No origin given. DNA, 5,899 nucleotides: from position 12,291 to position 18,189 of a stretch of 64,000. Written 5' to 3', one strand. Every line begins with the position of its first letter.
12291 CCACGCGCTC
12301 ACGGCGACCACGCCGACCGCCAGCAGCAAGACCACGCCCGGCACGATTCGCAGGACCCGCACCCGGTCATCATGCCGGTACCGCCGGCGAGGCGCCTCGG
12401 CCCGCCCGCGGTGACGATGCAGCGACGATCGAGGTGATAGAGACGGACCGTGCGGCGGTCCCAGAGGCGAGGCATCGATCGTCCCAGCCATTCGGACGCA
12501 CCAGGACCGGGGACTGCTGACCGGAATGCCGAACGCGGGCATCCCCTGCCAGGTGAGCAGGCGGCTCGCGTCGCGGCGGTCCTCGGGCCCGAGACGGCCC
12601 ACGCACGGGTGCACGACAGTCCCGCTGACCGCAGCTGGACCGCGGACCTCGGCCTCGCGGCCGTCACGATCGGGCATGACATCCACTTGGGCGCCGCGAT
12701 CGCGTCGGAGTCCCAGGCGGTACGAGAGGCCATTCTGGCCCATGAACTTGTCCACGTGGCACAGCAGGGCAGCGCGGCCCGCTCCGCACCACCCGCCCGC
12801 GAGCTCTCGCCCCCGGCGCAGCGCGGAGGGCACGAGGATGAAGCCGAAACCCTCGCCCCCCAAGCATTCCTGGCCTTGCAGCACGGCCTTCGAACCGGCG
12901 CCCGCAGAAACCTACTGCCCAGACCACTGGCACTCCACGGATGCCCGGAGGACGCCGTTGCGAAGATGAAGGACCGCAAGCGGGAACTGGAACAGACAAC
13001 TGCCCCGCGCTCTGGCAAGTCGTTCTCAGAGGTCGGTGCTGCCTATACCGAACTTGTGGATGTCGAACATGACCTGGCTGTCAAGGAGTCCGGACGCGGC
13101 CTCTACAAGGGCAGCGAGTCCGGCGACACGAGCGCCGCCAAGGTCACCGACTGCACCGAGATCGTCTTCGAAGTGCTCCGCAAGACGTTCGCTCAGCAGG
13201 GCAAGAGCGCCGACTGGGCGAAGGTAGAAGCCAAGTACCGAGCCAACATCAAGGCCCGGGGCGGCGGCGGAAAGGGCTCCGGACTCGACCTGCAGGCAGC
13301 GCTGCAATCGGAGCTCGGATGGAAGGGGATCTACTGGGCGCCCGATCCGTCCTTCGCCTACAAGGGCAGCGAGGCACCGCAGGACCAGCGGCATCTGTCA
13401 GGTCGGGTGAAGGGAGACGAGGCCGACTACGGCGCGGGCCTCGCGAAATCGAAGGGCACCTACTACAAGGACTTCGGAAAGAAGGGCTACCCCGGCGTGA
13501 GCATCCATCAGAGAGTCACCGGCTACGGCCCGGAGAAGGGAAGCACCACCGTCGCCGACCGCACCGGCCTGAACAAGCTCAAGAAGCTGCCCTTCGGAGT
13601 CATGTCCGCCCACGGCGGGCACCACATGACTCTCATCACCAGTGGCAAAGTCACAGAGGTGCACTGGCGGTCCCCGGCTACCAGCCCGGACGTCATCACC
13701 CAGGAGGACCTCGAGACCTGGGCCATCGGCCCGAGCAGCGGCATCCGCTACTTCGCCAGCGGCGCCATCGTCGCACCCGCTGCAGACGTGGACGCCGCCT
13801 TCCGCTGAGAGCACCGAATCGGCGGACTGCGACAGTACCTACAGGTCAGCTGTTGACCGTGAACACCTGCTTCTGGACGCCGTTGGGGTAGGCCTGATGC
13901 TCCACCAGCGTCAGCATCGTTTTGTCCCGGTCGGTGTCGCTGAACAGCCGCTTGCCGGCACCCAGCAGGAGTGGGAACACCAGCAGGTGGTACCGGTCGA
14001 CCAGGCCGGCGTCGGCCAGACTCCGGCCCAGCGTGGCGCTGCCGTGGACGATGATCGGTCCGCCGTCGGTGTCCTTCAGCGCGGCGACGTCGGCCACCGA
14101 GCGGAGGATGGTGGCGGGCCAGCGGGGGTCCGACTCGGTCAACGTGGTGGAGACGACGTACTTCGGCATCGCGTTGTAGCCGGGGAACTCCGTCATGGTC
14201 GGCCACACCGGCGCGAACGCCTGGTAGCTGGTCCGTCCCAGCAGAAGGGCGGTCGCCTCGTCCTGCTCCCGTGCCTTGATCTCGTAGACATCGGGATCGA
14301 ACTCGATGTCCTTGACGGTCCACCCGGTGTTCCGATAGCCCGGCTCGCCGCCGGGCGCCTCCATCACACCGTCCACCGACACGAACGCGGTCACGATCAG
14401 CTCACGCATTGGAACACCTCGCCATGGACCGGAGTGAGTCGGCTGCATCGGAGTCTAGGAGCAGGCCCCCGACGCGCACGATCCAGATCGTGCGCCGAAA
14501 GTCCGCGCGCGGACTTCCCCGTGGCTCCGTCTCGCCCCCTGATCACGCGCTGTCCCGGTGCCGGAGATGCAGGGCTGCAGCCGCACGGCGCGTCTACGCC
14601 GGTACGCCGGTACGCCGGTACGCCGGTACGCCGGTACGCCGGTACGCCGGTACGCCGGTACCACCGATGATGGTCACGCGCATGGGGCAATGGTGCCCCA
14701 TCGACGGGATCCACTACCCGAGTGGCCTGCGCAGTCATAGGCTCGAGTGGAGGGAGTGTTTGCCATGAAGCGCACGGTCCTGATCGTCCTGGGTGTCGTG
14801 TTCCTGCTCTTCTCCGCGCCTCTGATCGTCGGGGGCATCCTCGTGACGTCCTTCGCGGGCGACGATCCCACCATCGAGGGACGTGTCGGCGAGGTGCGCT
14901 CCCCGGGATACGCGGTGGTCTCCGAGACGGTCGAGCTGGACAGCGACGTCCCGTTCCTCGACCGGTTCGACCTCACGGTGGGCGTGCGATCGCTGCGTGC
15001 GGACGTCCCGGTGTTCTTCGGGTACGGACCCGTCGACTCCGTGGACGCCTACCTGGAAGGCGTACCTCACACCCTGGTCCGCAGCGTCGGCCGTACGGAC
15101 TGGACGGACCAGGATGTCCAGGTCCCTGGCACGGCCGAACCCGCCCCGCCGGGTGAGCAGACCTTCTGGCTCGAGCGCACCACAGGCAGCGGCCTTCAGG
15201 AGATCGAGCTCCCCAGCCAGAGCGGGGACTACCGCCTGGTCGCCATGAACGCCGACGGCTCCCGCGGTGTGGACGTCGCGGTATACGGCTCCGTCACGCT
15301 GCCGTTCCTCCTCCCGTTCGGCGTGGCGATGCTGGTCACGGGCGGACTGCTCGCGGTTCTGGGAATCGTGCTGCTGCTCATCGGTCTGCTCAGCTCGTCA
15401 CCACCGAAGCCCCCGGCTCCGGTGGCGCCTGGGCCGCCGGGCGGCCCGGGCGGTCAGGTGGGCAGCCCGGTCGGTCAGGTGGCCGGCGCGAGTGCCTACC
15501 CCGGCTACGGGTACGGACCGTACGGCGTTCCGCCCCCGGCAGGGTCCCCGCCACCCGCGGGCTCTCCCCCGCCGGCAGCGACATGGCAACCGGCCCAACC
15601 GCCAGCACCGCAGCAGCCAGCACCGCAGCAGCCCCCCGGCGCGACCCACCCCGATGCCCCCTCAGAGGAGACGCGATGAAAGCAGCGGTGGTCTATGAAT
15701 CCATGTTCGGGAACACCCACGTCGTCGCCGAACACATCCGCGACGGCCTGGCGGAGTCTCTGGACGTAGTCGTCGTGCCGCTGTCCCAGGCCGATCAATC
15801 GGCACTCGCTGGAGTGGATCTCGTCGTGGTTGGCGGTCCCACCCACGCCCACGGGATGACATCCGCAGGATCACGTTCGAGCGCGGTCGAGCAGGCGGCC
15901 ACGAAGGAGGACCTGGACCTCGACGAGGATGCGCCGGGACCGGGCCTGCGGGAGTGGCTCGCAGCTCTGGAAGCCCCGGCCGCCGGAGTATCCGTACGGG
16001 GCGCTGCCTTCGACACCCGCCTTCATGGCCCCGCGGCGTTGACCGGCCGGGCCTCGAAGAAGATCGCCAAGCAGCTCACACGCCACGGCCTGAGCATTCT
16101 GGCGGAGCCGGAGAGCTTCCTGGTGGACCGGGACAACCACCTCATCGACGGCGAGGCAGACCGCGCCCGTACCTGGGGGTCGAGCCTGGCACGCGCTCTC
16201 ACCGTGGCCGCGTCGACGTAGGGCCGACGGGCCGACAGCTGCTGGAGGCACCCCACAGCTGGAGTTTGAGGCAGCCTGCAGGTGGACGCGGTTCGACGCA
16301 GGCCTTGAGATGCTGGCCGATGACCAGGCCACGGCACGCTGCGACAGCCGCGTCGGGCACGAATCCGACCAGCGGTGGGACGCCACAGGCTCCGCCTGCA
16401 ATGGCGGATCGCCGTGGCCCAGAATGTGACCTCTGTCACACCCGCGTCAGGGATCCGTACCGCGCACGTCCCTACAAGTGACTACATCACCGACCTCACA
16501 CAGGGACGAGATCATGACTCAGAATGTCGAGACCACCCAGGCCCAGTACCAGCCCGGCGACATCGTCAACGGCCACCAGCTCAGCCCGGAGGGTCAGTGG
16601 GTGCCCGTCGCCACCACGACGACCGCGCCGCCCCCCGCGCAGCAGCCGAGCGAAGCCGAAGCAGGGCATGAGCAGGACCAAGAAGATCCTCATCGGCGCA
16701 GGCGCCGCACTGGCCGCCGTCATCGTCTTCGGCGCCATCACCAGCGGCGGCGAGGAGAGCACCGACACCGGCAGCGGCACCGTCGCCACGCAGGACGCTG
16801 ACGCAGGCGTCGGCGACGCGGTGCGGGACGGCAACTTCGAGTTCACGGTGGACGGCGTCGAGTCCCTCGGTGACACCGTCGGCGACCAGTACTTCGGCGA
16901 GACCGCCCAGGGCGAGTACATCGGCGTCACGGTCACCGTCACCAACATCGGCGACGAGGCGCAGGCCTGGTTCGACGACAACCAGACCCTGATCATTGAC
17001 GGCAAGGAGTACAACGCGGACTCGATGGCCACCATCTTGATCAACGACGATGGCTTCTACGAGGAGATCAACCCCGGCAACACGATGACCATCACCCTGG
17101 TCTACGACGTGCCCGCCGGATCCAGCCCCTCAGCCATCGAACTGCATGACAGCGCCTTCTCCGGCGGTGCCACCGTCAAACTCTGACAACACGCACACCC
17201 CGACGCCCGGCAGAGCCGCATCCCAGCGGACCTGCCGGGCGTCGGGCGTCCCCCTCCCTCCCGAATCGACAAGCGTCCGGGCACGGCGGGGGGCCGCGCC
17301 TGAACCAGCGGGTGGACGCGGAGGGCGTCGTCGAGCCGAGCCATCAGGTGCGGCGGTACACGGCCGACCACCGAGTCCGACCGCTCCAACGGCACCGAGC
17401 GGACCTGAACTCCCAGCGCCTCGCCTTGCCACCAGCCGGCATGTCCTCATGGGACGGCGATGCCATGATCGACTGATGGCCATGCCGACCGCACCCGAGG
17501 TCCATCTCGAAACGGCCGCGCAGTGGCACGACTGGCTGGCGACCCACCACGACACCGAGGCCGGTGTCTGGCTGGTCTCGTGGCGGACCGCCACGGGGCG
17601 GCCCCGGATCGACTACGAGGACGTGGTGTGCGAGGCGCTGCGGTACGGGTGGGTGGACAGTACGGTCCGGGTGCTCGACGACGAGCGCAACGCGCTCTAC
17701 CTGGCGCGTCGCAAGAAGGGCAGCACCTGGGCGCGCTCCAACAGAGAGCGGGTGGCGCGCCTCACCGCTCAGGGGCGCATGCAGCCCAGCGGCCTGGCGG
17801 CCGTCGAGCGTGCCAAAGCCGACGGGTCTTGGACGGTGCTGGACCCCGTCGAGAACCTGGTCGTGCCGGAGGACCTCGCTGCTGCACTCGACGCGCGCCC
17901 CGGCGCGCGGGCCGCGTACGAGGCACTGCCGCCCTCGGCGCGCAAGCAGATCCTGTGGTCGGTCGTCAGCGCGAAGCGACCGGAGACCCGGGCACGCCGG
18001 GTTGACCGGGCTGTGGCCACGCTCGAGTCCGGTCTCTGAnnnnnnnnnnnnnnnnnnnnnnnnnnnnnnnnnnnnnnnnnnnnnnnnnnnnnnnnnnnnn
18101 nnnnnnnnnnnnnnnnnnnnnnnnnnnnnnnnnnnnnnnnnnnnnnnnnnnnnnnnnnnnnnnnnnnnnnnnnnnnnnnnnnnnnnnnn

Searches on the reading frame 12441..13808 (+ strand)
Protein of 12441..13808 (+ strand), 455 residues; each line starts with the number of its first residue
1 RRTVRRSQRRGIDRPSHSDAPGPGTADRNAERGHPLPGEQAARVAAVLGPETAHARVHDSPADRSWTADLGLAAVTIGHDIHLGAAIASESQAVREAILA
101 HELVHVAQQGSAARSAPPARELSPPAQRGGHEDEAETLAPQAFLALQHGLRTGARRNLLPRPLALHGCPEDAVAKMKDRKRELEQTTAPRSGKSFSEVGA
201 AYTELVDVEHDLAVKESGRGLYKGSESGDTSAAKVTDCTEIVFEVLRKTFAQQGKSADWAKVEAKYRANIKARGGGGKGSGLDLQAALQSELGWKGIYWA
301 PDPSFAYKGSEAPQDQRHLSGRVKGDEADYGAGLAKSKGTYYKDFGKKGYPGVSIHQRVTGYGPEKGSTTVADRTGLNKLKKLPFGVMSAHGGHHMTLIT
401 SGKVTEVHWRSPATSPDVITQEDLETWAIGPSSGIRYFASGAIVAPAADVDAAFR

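Call 60: search_protein_families(library=pfam, proteins=[window:12441-13808:+], max_evalue=0.01)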
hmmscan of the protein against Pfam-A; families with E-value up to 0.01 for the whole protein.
window:12441-13808:+ (455 aa): 1 family
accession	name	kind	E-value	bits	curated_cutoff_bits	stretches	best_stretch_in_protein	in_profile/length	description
PF13699.11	eCIS_core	-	8.9e-14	51.9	22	1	35-111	1-77/79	eCIS core domain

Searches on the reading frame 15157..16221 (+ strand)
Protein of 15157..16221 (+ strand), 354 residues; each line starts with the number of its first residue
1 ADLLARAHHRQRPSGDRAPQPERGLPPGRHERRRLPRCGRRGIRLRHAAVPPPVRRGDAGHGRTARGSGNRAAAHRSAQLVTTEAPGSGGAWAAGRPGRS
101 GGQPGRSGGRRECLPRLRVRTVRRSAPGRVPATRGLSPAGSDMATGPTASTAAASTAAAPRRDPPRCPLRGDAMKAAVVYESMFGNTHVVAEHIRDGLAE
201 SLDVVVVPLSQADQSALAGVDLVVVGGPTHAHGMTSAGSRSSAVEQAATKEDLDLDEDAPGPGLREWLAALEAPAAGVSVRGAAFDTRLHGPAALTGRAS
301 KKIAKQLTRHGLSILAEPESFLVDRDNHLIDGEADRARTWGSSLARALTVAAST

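Call 60: search_protein_families(library=pfam, proteins=[window:15157-16221:+], max_evalue=0.01)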
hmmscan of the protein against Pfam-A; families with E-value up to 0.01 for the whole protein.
window:15157-16221:+ (354 aa): 3 families
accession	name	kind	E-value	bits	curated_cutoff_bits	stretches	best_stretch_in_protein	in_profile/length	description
PF00258.30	Flavodoxin_1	-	4.1e-07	30.7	25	1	178-247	1-72/143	Flavodoxin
PF12724.12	Flavodoxin_5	-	2.7e-05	25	27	1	178-235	2-59/145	Flavodoxin domain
PF12641.12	Flavodoxin_3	-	0.0015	18.9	27.5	1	177-226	1-47/160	Flavodoxin domain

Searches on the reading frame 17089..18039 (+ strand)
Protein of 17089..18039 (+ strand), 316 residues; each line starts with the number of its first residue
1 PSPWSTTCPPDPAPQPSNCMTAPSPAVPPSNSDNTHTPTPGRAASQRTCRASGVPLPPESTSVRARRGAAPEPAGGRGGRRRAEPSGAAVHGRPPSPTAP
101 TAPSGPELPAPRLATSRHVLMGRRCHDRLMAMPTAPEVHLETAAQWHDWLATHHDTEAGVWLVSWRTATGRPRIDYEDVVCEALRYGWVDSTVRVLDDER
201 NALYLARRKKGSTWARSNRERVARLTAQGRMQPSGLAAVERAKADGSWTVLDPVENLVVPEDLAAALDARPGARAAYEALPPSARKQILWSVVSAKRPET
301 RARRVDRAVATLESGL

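Call 47: search_protein_families(library=pfam, proteins=[window:17089-18039:+], max_evalue=0.01)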
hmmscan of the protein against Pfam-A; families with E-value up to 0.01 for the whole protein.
window:17089-18039:+ (316 aa): 1 family
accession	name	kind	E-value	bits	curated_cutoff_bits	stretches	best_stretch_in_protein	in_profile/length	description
PF13376.11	OmdA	-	3e-23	82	25.6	1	257-315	2-60/60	Bacteriocin-protection, YdeI or OmpD-Associated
